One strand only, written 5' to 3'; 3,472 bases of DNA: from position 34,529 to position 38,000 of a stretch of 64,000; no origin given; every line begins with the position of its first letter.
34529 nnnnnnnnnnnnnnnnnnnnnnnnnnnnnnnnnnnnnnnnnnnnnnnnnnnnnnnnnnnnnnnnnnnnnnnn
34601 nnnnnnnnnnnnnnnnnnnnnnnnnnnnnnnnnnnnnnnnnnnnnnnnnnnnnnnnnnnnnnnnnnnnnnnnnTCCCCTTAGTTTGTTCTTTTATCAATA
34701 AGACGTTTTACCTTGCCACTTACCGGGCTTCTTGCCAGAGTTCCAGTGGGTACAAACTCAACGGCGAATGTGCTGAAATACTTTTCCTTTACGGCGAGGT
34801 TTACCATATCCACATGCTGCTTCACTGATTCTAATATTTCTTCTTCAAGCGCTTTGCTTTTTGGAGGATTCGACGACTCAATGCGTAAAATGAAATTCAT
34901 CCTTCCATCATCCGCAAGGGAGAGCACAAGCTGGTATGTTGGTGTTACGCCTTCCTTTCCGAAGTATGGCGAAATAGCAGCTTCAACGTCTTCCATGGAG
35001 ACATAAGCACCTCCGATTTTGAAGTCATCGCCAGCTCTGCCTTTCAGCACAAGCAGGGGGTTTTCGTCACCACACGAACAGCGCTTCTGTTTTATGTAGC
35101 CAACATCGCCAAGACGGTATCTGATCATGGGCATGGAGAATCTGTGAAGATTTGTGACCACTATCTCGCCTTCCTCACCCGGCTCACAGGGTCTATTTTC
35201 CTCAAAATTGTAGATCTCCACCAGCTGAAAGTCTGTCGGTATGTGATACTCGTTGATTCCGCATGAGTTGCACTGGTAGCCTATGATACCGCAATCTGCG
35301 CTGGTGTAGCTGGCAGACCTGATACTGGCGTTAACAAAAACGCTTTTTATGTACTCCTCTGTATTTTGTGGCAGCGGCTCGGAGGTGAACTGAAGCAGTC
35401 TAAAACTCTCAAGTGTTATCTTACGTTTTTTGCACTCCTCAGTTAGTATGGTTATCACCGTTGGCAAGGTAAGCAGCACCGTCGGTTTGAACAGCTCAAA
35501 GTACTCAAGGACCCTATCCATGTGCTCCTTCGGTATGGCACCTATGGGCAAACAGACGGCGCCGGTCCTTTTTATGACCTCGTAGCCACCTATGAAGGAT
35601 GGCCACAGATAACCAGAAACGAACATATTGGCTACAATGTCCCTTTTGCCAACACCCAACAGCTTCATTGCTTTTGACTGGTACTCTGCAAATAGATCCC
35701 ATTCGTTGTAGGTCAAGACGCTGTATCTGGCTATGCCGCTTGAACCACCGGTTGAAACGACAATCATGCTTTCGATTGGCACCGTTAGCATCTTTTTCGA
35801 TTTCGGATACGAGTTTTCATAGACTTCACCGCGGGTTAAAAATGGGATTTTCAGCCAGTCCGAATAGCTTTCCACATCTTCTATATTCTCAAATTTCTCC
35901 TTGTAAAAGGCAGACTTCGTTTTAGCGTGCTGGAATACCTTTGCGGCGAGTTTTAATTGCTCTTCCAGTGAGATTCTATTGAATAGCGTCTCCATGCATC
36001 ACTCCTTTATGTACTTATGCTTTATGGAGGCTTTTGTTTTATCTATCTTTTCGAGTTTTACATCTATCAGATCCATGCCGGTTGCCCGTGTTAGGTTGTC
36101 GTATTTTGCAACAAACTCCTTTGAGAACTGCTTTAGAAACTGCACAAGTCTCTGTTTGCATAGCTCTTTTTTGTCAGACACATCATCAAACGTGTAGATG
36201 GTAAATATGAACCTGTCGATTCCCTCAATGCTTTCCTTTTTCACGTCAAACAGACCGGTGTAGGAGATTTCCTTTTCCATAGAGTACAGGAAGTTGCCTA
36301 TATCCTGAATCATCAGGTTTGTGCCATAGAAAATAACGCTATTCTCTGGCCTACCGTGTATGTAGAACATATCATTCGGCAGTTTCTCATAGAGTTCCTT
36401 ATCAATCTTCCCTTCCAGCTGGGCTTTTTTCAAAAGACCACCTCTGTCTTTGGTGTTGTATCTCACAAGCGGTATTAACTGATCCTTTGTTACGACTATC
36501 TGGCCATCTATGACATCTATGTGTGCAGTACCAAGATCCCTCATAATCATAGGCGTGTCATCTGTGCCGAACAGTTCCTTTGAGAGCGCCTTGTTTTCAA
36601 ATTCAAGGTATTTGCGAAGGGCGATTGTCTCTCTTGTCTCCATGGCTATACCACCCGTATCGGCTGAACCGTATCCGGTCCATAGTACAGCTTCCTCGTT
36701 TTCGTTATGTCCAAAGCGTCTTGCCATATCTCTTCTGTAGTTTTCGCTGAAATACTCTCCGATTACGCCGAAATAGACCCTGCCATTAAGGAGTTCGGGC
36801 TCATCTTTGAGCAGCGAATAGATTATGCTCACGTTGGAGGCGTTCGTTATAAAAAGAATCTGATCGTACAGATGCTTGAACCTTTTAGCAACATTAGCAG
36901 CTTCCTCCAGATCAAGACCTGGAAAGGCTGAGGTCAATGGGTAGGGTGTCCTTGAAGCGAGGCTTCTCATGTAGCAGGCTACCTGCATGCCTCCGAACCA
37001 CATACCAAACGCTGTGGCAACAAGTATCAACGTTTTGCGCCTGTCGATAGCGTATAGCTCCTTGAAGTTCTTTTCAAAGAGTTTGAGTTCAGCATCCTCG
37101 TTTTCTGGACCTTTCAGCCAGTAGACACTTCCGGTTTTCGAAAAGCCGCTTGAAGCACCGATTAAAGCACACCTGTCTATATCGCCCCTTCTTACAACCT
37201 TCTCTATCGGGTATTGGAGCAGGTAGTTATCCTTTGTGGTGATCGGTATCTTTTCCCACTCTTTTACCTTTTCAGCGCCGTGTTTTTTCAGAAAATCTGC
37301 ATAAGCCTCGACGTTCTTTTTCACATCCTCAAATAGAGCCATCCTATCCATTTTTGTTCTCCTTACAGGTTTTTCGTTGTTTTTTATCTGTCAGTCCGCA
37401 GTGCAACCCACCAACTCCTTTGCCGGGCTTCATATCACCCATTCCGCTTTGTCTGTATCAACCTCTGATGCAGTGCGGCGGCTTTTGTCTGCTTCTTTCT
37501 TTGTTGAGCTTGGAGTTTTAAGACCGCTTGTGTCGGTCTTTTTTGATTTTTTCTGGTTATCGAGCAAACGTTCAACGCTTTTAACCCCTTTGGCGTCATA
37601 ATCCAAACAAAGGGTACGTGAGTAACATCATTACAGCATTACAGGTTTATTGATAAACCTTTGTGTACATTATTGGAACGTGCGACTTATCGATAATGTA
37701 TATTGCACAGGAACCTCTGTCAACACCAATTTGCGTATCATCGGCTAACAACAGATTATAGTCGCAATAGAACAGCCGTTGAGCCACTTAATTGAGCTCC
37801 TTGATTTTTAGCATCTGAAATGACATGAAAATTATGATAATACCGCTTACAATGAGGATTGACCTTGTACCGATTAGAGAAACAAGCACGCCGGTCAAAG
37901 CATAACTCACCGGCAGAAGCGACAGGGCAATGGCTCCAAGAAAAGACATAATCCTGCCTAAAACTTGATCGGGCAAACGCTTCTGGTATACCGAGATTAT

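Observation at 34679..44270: Orphan, carrier-less cluster: LuxE, LuxC-PaaK fusion, anti-sigma-like GNAT, MFS and two further PaaK-like ligases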

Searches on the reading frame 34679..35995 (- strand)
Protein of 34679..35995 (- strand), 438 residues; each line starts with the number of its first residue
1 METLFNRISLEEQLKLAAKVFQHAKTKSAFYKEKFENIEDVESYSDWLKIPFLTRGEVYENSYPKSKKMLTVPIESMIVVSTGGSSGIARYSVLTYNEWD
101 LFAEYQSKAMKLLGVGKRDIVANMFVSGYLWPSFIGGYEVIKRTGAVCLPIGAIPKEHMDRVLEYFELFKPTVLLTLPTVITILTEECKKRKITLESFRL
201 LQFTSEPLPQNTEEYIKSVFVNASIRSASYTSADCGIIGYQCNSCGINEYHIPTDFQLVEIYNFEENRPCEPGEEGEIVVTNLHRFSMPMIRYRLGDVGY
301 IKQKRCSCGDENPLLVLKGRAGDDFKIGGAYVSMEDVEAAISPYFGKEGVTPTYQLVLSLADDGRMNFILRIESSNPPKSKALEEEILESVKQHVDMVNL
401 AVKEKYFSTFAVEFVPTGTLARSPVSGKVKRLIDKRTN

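Call 3: search_protein_families(library=pfam, proteins=[window:34679-35995:-], max_evalue=0.01)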
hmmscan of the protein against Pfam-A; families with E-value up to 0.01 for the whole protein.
window:34679-35995:- (438 aa): 2 families
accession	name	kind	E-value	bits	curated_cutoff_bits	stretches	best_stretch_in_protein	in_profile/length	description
PF00501.34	AMP-binding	-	3.2e-10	39.8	29.9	1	146-281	233-375/384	AMP-binding enzyme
PF14535.12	AMP-binding_C_2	-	0.00046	20.8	25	1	348-436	17-96/96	AMP-binding enzyme C-terminal domain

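Call 4: search_protein_families(library=ncbifam, proteins=[window:34679-35995:-], max_evalue=0.01)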
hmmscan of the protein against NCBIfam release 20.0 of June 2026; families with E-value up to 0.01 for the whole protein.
window:34679-35995:- (438 aa): 11 families
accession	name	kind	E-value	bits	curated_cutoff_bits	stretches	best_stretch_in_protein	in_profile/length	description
NF045666.1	DVU1553_fam_AMP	equivalog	4.8e-32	111.3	300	1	11-313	25-322/331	DVU_1553 family AMP-dependent CoA ligase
NF041878.1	paak_haloarch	equivalog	4.2e-30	104.7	700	1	17-436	21-427/427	phenylacetate--CoA ligase PaaK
TIGR02155.1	PA_CoA_ligase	equivalog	3.6e-27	94.9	646.3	1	19-436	18-422/422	phenylacetate--CoA ligase PaaK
NF053551.1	FlxY_rubin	equivalog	2.1e-22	79.5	520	1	13-397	13-393/424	flexirubin biosynthesis putative acyl-CoA ligase FlxY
TIGR03335.1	F390_ftsA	equivalog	5.1e-20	71.6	458.7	1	21-436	26-445/445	coenzyme F390 synthetase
NF041217.1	BagE_FevW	exception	6.4e-16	58.3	800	1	18-341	22-331/424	bagremycin/ferroverdin synthetase BagE/FevW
TIGR02304.1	aden_form_hyp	equivalog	2.5e-11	43.2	251.9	1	159-327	176-332/430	F390 synthetase-related protein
NF004837.0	PRK06187.1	subfamily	2.7e-06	25.9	476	1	159-342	249-443/531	long-chain-fatty-acid--CoA ligase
TIGR02262.1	benz_CoA_lig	subfamily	0.00022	20.1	375.25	0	159-220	241-302/508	benzoate-CoA ligase family protein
NF053567.1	HBDA_AROS1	equivalog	0.00072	18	1000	0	315-396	410-488/523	3-hydroxybenzoate--CoA ligase HbdA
NF004971.0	PRK06334.1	equivalog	0.0038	15.8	847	0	161-357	264-468/539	long chain fatty acid--[acyl-carrier-protein] ligase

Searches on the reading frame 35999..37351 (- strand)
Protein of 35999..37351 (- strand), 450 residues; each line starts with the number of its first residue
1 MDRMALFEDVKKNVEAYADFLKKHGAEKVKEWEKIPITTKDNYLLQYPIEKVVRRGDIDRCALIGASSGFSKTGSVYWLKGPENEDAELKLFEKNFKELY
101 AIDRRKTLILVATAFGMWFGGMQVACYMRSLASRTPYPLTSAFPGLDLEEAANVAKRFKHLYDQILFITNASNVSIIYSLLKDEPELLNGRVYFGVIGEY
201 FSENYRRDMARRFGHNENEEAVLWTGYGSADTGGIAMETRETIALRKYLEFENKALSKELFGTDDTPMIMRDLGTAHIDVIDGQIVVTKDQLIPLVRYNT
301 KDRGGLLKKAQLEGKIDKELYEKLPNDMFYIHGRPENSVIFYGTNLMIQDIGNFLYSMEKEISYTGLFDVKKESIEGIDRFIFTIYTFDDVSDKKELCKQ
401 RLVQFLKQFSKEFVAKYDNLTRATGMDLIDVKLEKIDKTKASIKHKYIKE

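Call 3: search_protein_families(library=pfam, proteins=[window:35999-37351:-], max_evalue=0.01)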
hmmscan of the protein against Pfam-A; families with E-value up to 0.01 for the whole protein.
window:35999-37351:- (450 aa): 0 families

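Call 4: search_protein_families(library=ncbifam, proteins=[window:35999-37351:-], max_evalue=0.01)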
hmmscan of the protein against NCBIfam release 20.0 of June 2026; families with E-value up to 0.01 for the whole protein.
window:35999-37351:- (450 aa): 0 families

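Call 16: search_solved_structures(query=window:35999-37351:-, max_evalue=10)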
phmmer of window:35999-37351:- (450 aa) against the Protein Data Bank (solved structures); distinct sequences matched with E-value up to 10: 0.

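Call 18: search_protein_families(library=pfam, proteins=[window:35999-37351:-], max_evalue=10)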
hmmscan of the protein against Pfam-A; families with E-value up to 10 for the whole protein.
window:35999-37351:- (450 aa): 2 families
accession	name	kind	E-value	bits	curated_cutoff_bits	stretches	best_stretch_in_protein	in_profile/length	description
PF00351.26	Biopterin_H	-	0.034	13.6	22.7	1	336-445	219-321/331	Biopterin-dependent aromatic amino acid hydroxylase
PF04018.18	VCA0040-like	-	0.12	12.4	26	1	93-162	42-109/246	Undecaprenyl phosphate translocase-like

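Call 52: search_solved_structures(query=A3, max_evalue=1)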
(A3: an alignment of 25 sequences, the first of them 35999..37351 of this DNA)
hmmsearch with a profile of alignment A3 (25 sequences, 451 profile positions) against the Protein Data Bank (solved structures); distinct sequences matched with E-value up to 1: 1.
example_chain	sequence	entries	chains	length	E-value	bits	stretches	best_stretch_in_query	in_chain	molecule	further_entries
4r1l_A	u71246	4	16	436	0.88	11.3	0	287-310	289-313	Phenylacetate-coenzyme A ligase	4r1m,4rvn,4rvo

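Call 57: find_homologous_proteins(query=window:35999-37351:-)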
Query window:35999-37351:- (450 aa): 234 proteins with E <= 0.001 among 6208 candidates; the best 120 are listed.
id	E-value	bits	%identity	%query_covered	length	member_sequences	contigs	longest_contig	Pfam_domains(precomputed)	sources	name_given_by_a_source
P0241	1.2e-297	1005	99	100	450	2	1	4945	-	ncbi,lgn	-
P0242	2.7e-224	763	73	100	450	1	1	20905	-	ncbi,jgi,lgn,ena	-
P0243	1.1e-186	639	62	100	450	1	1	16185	-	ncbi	-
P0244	6.2e-174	597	59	100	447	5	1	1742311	-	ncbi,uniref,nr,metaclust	ncbi:hypothetical protein [Hippea sp. KM1]|uniref:hypothetical protein n=1 Tax=Hippea sp. KM1 TaxID=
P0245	3.1e-173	595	59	100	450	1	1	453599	-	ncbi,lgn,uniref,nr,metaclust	ncbi:phenylacetate--CoA ligase [Hippea alviniae]|uniref:phenylacetate--CoA ligase n=1 Tax=Hippea alv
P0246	8.7e-173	593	58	100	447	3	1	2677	-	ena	-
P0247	1.7e-171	589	58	100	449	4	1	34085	-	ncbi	-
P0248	2.2e-166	572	56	100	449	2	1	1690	-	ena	-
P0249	1.8e-165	569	56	100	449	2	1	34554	-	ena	-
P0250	4.8e-163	561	55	100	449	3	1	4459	-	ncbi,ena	-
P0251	9.6e-163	560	56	100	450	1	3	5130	-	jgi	jgi:phenylacetate-CoA ligase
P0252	5.1e-162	558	56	100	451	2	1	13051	-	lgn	-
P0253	1.5e-161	556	54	100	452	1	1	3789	-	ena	-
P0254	2.8e-158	546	55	100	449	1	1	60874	-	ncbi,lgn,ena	-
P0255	1.8e-131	457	48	100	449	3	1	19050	-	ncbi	-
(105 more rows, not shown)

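Call 69: predict_structure(alignment_id=A5)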
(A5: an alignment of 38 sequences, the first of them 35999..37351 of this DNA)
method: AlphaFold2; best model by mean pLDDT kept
length: 450 residues; sequences in the alignment: 38
mean_pLDDT: 88.9   pTM: 0.86
mean pLDDT of the five models: 88.9, 87.4, 85.9, 85.4, 85.0
residues with pLDDT >= 90: 293; 70-90: 125; 50-70: 27; < 50: 5
segments of 3 or more residues with pLDDT < 50: 69-72
pLDDT, mean of each block of 10 residues (from residue 1): 94 96 95 94 90 87 65 65 81 93 98 75 89 96 94 97 97 93 95 91 93 95 87 87 96 94 89 91 93 92 92 96 95 72 81 91 90 86 93 95 90 84 91 84 57
secondary structure, 60 per line:
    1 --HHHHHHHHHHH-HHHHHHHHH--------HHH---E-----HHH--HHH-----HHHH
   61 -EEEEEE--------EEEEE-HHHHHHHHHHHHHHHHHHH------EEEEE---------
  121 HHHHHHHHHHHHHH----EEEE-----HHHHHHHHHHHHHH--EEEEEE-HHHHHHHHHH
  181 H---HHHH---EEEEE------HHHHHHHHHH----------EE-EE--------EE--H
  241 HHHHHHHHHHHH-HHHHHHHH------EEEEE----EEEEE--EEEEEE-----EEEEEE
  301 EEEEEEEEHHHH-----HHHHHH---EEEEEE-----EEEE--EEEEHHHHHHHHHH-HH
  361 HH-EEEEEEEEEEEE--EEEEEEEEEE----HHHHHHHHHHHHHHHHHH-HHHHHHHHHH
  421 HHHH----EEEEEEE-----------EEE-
elements in order: H3-13 H15-23 H57-60 E62-67 E76-80 H82-100 E107-111 H121-134 E139-142 H148-161 E164-169 H171-181 H185-188 E192-196 H203-212 H240-252 H254-261 E268-272 E277-281 E284-289 E295-308 H309-312 H318-323 E327-332 E338-341 E344-347 H348-357 H359-362 E364-375 E378-387 H392-409 H411-424 E429-435 E447-449

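Call 72: fold_search(model_id=the predicted structure, library=pdb)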
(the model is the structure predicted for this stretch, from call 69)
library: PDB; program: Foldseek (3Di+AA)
matches with E <= 10: 1683; with E <= 0.001: 113
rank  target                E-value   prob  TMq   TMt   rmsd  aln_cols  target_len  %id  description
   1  4r1l_A                2.4e-17  1.00  0.63  0.65   5.6       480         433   16  Crystal structure of a Putative Acyl-CoA ligase (BT_0428) from Bacteroides thetaiotaomicron VPI-5482 at 2.42 A resolut (released 2014-08-27)
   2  4r1m_A                3.1e-17  1.00  0.63  0.64   5.9       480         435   15  Crystal structure of a Putative Acyl-CoA ligase (BT_0428) from Bacteroides thetaiotaomicron VPI-5482 at 2.48 A resolut (released 2014-08-27)
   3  4r1l_C                5.5e-17  1.00  0.62  0.64   5.6       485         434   15  Crystal structure of a Putative Acyl-CoA ligase (BT_0428) from Bacteroides thetaiotaomicron VPI-5482 at 2.42 A resolut (released 2014-08-27)
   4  4r1m_C                1.3e-16  1.00  0.61  0.64   5.5       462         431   16  Crystal structure of a Putative Acyl-CoA ligase (BT_0428) from Bacteroides thetaiotaomicron VPI-5482 at 2.48 A resolut (released 2014-08-27)
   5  4r1m_B                6.1e-16  1.00  0.54  0.56  12.4       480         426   14  Crystal structure of a Putative Acyl-CoA ligase (BT_0428) from Bacteroides thetaiotaomicron VPI-5482 at 2.48 A resolut (released 2014-08-27)
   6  4r1m_D                1.0e-15  1.00  0.54  0.56  12.2       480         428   15  Crystal structure of a Putative Acyl-CoA ligase (BT_0428) from Bacteroides thetaiotaomicron VPI-5482 at 2.48 A resolut (released 2014-08-27)
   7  2y27_A                1.5e-15  1.00  0.53  0.56  12.3       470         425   15  crystal structure of PaaK1 in complex with ATP from Burkholderia cenocepacia (released 2011-05-04)
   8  4rvo_B                1.7e-15  1.00  0.54  0.56  12.2       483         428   15  Crystal structure of a Putative Acyl-CoA ligase (BT_0428) from Bacteroides thetaiotaomicron VPI-5482 at 2.41 A resolut (released 2014-12-31)
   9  4rvo_D                2.2e-15  1.00  0.54  0.56  12.5       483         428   15  Crystal structure of a Putative Acyl-CoA ligase (BT_0428) from Bacteroides thetaiotaomicron VPI-5482 at 2.41 A resolut (released 2014-12-31)
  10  2y27_B                2.2e-15  1.00  0.51  0.53  12.8       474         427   15  crystal structure of PaaK1 in complex with ATP from Burkholderia cenocepacia (released 2011-05-04)
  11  2y4n_B                4.7e-15  1.00  0.53  0.56  12.7       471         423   15  PaaK1 in complex with phenylacetyl adenylate (released 2011-03-01)
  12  2y4n_A                8.9e-15  1.00  0.54  0.56  12.2       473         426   15  PaaK1 in complex with phenylacetyl adenylate (released 2011-03-01)
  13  2y4o_B                1.3e-14  1.00  0.58  0.60   6.3       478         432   14  Crystal Structure of PaaK2 in complex with phenylacetyl adenylate (released 2011-03-09)
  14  2y4o_A                2.1e-14  1.00  0.59  0.61   6.1       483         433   14  Crystal Structure of PaaK2 in complex with phenylacetyl adenylate (released 2011-03-09)
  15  6tm4_AAA              1.2e-13  1.00  0.48  0.49  11.5       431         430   16  NatL2 in complex with two molecules of salicylic acid (released 2020-01-15)
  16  6siw_B                1.7e-13  1.00  0.50  0.51  12.0       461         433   15  PaaK family AMP-ligase with AMP (released 2020-01-15)
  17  6tm4_BBB              9.5e-13  1.00  0.46  0.48  11.4       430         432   15  NatL2 in complex with two molecules of salicylic acid (released 2020-01-15)
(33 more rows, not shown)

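Call 99: search_protein_representatives(protein=window:35999-37351:-)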
Query: 450 residues. Proteins with E-value up to 0.001 (for the whole library): 771; up to 1e-10: 471; up to 1e-30: 59. The best 150 are listed.
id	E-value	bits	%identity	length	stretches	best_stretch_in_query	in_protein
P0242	8.6e-225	763.0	73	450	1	1-450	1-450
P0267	8.7e-129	446.7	46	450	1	1-448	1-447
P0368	3.4e-110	385.4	42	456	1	3-448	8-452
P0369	2.1e-108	379.5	44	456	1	7-448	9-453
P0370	5.0e-70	253.0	48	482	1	63-322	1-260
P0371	1.0e-66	242.1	41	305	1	150-448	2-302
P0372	3.7e-66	240.3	32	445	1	2-437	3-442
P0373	1.3e-52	195.7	51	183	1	276-449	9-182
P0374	4.0e-48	180.9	44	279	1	2-210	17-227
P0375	1.7e-44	168.9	31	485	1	7-413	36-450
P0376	2.8e-40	155.0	32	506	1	4-448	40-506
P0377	7.3e-40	153.6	32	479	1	5-311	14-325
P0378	1.6e-39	152.5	31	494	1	13-422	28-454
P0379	8.7e-39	150.1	31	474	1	4-368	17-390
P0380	1.2e-38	149.6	30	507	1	4-414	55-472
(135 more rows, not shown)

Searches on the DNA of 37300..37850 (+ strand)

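Call 66: search_rna_families(source=window, start=37300, end=37850, threshold=evalue, max_evalue=1)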
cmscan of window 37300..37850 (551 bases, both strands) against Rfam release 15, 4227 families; matches with E-value up to 1: 0.
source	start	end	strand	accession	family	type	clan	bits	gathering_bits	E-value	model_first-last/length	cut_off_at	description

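Call 81: search_dna_similar(query=window:37352-37787:+, collection=plasmids, mode=distant, max_rows=5)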
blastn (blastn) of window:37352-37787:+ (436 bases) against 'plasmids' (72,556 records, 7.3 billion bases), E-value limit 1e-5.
No match.
